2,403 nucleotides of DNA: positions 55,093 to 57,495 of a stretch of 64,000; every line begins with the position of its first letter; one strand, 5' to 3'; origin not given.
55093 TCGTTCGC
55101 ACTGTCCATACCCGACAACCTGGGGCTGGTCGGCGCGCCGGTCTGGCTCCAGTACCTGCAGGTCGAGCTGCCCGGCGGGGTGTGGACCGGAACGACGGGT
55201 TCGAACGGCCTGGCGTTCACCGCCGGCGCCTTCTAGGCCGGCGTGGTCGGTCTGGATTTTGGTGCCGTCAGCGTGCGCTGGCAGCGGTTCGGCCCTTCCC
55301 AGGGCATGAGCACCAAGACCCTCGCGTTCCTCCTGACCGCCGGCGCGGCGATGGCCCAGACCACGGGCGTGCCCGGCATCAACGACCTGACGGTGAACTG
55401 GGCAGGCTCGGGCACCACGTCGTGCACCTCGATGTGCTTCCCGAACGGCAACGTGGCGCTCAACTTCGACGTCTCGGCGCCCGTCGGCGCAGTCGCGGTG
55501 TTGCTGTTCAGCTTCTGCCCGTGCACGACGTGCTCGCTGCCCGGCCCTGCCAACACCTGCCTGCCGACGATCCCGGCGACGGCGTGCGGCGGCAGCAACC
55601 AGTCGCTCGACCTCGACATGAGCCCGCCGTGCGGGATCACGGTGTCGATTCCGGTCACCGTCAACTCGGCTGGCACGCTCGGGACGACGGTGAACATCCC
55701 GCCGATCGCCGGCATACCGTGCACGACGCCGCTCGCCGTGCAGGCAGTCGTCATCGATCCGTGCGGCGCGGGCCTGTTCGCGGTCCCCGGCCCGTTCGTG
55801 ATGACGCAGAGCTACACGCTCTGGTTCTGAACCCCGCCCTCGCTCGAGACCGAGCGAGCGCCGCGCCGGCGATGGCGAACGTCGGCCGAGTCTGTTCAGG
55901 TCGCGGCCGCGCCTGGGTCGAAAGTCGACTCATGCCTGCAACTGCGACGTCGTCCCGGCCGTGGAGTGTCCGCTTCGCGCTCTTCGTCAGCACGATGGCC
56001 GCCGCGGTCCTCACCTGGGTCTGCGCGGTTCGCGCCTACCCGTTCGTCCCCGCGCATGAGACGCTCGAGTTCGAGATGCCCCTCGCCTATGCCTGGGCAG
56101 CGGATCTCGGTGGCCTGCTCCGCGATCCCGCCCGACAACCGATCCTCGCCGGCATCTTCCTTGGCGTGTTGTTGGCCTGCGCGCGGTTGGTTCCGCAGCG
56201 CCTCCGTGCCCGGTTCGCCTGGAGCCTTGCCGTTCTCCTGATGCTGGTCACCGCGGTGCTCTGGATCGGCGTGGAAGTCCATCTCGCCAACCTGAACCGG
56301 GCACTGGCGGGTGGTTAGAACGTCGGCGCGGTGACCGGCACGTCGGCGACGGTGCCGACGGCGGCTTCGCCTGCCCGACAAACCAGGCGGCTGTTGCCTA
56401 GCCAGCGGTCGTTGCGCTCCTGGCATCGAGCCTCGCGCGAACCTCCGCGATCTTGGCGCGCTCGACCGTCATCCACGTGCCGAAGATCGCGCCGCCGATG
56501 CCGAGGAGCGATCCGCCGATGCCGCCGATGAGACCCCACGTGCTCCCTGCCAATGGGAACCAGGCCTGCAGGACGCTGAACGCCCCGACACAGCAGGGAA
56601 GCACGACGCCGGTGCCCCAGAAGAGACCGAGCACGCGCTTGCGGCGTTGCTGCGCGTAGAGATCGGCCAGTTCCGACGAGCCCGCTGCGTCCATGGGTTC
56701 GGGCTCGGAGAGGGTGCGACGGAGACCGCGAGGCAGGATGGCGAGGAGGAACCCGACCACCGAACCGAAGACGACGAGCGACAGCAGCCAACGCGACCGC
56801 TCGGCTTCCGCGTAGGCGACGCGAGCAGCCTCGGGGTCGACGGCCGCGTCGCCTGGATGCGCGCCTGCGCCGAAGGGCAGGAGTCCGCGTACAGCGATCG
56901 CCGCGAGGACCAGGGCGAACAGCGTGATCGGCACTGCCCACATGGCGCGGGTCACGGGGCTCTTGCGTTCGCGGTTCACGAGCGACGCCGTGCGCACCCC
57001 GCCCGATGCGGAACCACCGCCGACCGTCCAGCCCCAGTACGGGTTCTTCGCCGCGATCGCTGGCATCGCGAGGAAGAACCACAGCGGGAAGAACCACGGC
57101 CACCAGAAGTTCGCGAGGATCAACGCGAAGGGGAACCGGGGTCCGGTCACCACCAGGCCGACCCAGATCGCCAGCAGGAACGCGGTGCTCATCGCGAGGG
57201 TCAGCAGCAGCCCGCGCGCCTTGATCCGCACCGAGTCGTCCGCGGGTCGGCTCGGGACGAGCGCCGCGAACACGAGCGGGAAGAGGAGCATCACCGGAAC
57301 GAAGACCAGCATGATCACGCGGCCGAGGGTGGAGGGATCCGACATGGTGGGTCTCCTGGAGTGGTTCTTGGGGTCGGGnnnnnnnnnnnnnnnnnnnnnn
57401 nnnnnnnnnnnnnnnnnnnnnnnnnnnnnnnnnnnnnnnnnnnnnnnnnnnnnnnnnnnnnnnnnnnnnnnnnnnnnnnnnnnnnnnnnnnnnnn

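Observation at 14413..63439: Recurrent ~110-135 aa C-terminal module shared by six unrelated giant secreted proteins and two mini-ORFs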

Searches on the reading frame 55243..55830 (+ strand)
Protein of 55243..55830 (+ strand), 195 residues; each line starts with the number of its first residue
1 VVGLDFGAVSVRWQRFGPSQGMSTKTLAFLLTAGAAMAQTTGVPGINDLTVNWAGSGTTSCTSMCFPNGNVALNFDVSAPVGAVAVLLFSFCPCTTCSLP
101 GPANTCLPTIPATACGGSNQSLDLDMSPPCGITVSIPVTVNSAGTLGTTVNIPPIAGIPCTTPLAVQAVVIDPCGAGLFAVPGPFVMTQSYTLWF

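Call 4: search_protein_families(library=pfam, proteins=[window:55243-55830:+], max_evalue=1)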
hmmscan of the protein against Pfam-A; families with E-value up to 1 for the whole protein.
window:55243-55830:+ (195 aa): 0 families

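Call 6: search_protein_families(library=ncbifam, proteins=[window:55243-55830:+], max_evalue=1)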
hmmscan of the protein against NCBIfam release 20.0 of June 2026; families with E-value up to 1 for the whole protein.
window:55243-55830:+ (195 aa): 0 families

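Call 83: find_encoding_contigs(protein=window:55306-55830:+, flank=4000, max_places=3)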
Protein window:55306-55830:+ (174 aa): no gene with exactly this product is on record in the collection.

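Call 91: predict_structure(protein=window:55306-55827:+)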
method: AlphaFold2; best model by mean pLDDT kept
length: 174 residues; sequences in the alignment: 1
mean_pLDDT: 33.8   pTM: 0.27
mean pLDDT of the five models: 33.8, 30.0, 29.6, 29.3, 28.5
residues with pLDDT >= 90: 0; 70-90: 0; 50-70: 0; < 50: 174
segments of 3 or more residues with pLDDT < 50: 1-174
pLDDT, mean of each block of 10 residues (from residue 1): 33 33 35 31 31 35 34 30 29 28 37 36 35 40 39 34 36 31
secondary structure, 60 per line:
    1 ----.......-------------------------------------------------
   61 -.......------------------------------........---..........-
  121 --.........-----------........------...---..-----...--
elements in order: E5-11 E62-68 E99-106 E110-119 E123-131 E143-150 E157-159 E170-172

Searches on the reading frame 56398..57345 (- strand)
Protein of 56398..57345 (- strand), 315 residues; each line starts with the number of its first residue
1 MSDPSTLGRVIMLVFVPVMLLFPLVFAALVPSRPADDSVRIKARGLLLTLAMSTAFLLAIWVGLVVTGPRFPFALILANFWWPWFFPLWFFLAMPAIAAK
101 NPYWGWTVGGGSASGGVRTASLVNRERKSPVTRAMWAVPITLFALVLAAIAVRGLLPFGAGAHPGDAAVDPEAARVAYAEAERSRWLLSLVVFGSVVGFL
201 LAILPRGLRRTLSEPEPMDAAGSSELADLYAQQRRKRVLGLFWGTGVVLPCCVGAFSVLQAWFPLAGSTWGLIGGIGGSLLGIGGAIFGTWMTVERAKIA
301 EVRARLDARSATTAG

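Call 86: find_encoding_contigs(protein=window:56398-57345:-, flank=5000, max_places=2)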
Protein window:56398-57345:- (315 aa): 12 contigs read that carry it; 2 places shown.
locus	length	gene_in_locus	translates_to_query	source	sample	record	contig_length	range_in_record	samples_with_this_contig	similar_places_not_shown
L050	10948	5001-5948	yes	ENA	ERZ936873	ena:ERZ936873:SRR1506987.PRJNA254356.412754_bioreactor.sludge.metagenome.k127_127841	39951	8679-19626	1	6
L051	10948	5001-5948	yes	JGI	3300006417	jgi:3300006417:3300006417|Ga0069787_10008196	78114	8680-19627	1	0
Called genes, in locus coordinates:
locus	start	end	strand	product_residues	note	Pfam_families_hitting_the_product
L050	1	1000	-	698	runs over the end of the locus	PF13415:Beta-prop_FBX42 (faint), PF24681:Kelch_KLHDC2_KLHL20_DRC7 (weak)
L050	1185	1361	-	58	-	-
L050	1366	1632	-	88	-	-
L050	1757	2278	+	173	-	-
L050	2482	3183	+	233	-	-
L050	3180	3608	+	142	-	-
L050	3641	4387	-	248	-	PF00106:adh_short, PF08659:KR, PF13561:adh_short_C2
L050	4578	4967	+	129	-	PF00392:GntR, PF13730:HTH_36 (weak)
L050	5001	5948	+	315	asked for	-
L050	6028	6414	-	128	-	-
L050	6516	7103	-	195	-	-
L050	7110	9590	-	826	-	PF17164:DUF5122 (faint), PF19565:DUF6087 (faint), PF12768:Rax2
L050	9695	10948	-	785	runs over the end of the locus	PF04542:Sigma70_r2, PF04545:Sigma70_r4 (weak), PF08281:Sigma70_r4_2, PF13620:CarboxypepD_reg (weak)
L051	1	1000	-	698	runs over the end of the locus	PF13415:Beta-prop_FBX42 (faint), PF24681:Kelch_KLHDC2_KLHL20_DRC7 (weak)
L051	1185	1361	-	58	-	-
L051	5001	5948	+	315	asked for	-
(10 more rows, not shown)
